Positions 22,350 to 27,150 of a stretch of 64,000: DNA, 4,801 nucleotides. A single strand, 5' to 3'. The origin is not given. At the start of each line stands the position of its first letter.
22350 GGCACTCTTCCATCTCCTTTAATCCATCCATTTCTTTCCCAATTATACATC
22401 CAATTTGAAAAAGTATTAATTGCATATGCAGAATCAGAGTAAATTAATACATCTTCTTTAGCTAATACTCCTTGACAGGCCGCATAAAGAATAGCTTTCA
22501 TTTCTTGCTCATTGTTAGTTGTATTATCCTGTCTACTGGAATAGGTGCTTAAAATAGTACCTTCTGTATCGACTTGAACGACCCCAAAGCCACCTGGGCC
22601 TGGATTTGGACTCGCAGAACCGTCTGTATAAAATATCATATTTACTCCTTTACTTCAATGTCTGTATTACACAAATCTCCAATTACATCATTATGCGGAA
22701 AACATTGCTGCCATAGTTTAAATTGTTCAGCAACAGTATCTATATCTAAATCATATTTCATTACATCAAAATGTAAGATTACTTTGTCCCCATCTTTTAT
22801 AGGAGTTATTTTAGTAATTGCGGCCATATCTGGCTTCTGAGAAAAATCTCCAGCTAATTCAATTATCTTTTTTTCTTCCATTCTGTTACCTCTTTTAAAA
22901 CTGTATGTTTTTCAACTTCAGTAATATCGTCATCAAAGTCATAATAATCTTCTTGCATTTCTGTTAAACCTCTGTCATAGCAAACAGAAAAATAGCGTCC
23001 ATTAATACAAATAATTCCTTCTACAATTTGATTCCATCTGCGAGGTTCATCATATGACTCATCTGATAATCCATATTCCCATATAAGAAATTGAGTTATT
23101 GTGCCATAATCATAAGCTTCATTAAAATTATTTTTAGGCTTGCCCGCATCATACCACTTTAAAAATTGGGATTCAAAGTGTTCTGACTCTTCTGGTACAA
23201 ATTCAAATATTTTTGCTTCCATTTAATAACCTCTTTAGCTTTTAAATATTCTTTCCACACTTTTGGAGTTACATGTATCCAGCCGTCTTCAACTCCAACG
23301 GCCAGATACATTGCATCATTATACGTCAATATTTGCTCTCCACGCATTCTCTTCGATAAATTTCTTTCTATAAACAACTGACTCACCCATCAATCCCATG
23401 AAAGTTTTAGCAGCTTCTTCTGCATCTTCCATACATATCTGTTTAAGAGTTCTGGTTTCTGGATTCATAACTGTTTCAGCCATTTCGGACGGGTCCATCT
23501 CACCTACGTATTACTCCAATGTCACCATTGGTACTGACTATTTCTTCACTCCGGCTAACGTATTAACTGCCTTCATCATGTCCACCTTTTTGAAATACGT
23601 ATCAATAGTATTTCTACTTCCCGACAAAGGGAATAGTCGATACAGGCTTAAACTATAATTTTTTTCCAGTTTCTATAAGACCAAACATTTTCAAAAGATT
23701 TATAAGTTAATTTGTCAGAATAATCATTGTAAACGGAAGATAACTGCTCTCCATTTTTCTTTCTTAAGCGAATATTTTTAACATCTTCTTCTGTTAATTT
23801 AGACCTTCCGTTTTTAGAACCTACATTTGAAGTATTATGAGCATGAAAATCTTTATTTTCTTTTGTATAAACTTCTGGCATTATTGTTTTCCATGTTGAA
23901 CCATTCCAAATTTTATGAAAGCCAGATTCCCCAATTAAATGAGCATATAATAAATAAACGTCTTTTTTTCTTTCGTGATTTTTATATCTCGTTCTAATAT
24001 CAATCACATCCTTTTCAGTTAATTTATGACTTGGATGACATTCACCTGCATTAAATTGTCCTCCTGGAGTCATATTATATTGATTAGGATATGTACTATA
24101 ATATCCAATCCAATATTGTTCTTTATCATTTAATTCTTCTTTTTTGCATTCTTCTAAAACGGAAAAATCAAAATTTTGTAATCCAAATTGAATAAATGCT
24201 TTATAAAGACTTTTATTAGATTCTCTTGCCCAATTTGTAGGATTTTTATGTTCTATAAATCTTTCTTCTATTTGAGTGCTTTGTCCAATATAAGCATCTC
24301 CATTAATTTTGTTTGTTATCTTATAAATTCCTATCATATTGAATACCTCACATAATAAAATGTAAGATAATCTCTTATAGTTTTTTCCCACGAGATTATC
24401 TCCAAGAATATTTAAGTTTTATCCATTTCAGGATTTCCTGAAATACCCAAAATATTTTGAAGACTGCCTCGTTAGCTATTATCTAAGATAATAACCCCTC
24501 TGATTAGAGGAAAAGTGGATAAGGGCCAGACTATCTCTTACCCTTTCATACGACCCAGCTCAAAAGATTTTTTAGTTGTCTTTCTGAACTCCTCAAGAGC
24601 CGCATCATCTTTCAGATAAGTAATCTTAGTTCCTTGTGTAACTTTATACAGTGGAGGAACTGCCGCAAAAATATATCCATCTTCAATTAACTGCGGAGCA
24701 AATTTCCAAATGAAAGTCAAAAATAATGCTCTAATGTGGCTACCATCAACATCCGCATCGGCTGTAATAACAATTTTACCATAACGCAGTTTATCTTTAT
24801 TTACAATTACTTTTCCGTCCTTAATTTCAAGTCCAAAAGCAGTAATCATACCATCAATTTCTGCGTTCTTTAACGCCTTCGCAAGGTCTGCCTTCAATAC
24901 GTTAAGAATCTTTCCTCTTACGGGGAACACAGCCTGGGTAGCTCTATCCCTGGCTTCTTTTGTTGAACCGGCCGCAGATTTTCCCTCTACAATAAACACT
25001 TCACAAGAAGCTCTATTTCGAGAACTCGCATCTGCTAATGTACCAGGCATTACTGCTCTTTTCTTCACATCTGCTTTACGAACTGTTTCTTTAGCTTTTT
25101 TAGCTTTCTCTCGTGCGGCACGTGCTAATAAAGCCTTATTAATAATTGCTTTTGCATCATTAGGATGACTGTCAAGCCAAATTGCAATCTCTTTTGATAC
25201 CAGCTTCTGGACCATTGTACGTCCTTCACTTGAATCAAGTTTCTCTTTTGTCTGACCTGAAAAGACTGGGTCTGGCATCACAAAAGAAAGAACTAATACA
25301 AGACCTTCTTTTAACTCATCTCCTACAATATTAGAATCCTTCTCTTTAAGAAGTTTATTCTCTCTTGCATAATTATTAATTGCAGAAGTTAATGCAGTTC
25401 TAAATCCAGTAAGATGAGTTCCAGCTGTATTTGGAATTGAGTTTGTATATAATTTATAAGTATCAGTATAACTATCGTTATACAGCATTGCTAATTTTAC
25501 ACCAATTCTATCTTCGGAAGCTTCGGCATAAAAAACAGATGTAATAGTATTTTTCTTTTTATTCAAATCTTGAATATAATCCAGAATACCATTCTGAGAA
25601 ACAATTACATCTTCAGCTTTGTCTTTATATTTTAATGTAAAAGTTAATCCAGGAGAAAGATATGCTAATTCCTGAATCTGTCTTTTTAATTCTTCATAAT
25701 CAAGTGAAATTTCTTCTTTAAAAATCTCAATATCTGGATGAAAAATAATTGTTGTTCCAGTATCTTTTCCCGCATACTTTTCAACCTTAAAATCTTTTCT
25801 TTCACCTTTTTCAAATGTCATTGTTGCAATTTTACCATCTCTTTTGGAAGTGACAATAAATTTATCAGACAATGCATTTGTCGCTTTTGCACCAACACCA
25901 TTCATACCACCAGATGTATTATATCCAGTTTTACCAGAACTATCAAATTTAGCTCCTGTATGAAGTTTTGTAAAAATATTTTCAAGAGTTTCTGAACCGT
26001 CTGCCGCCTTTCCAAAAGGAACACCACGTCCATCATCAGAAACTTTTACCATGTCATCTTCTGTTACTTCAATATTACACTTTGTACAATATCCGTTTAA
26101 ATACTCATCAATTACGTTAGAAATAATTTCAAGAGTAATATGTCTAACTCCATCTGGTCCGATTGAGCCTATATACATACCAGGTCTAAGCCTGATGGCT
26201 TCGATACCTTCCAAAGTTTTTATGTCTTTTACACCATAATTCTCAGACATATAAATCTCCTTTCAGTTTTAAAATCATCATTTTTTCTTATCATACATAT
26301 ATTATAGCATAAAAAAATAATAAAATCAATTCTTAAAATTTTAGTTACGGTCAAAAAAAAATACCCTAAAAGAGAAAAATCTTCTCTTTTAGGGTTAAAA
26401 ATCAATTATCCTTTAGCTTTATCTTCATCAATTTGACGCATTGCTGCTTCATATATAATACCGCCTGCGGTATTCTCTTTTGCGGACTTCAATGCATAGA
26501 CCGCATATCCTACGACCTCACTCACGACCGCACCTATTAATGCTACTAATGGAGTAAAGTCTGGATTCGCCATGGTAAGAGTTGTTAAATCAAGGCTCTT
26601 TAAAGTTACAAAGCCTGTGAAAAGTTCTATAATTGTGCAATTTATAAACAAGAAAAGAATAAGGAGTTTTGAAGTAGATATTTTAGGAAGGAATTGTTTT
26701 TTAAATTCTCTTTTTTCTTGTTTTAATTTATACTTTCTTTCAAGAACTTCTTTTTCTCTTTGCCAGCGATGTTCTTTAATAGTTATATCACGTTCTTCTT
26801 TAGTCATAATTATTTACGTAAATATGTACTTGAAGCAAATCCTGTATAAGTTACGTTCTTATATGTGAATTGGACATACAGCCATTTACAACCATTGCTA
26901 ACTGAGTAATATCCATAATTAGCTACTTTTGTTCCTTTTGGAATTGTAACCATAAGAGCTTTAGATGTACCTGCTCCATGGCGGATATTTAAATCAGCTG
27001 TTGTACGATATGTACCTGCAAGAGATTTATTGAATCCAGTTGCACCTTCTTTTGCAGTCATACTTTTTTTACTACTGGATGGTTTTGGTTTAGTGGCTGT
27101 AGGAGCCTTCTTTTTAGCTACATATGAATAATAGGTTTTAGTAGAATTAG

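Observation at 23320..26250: Group I intron with GIY-YIG homing endonuclease splitting the gyrB-like topoisomerase gene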

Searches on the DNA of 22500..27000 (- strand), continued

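Call 7: search_rna_families(source=window, start=24330, end=24560, threshold=evalue, max_evalue=10, show_alignments=3)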
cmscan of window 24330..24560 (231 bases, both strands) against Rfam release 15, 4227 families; matches with E-value up to 10: 11.
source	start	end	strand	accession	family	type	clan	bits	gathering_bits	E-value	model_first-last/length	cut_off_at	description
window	24348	24419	+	RF01814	rhtB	Gene; sRNA;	-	21.5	55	0.17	1-83/83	no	rhtB sRNA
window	24355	24447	-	RF02379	csRNA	Gene; sRNA;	-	16.6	57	7.7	1-93/93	no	Cia-dependent small RNA csRNA1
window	24416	24451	-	RF01369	CRISPR-DR56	Gene; CRISPR;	-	15.1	35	2.7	1-37/37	no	CRISPR RNA direct repeat element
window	24369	24435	-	RF00150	SNORD42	Gene; snRNA; snoRNA; CD-box;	-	15.1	39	8.8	1-68/68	no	Small nucleolar RNA SNORD42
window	24356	24410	-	RF03669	mir-2767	Gene; miRNA;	-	14.9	69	4.2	1-80/80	no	mir-2767 microRNA precursor family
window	24408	24512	+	RF02364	Yfr13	Gene; sRNA;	-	14.1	39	7.2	1-98/98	no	Cyanobacterial functional RNA 13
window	24484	24549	-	RF04339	Plastid-psbJ-3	Cis-reg;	CL00152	13.7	61.7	5.5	46-125/125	no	Plastid-psbJ-3 3UTR RNA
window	24357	24429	-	RF00344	snoZ267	Gene; snRNA; snoRNA; CD-box;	-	13.4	43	8.3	1-73/73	no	Small nucleolar RNA Z267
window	24414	24455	-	RF03886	mir-1993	Gene; miRNA;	-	13.1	82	7.5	1-69/69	no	mir-1993 microRNA precursor family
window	24330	24371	-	RF02109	DLEU2_5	Gene; lncRNA;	-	13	40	7.9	1-41/84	3'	Deleted in lymphocytic leukemia 2 conserved region 5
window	24404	24491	-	RF02189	ST7-OT4_3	Gene; lncRNA;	-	9.3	50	3.8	212-302/302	no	ST7 overlapping transcript 4 conserved region 3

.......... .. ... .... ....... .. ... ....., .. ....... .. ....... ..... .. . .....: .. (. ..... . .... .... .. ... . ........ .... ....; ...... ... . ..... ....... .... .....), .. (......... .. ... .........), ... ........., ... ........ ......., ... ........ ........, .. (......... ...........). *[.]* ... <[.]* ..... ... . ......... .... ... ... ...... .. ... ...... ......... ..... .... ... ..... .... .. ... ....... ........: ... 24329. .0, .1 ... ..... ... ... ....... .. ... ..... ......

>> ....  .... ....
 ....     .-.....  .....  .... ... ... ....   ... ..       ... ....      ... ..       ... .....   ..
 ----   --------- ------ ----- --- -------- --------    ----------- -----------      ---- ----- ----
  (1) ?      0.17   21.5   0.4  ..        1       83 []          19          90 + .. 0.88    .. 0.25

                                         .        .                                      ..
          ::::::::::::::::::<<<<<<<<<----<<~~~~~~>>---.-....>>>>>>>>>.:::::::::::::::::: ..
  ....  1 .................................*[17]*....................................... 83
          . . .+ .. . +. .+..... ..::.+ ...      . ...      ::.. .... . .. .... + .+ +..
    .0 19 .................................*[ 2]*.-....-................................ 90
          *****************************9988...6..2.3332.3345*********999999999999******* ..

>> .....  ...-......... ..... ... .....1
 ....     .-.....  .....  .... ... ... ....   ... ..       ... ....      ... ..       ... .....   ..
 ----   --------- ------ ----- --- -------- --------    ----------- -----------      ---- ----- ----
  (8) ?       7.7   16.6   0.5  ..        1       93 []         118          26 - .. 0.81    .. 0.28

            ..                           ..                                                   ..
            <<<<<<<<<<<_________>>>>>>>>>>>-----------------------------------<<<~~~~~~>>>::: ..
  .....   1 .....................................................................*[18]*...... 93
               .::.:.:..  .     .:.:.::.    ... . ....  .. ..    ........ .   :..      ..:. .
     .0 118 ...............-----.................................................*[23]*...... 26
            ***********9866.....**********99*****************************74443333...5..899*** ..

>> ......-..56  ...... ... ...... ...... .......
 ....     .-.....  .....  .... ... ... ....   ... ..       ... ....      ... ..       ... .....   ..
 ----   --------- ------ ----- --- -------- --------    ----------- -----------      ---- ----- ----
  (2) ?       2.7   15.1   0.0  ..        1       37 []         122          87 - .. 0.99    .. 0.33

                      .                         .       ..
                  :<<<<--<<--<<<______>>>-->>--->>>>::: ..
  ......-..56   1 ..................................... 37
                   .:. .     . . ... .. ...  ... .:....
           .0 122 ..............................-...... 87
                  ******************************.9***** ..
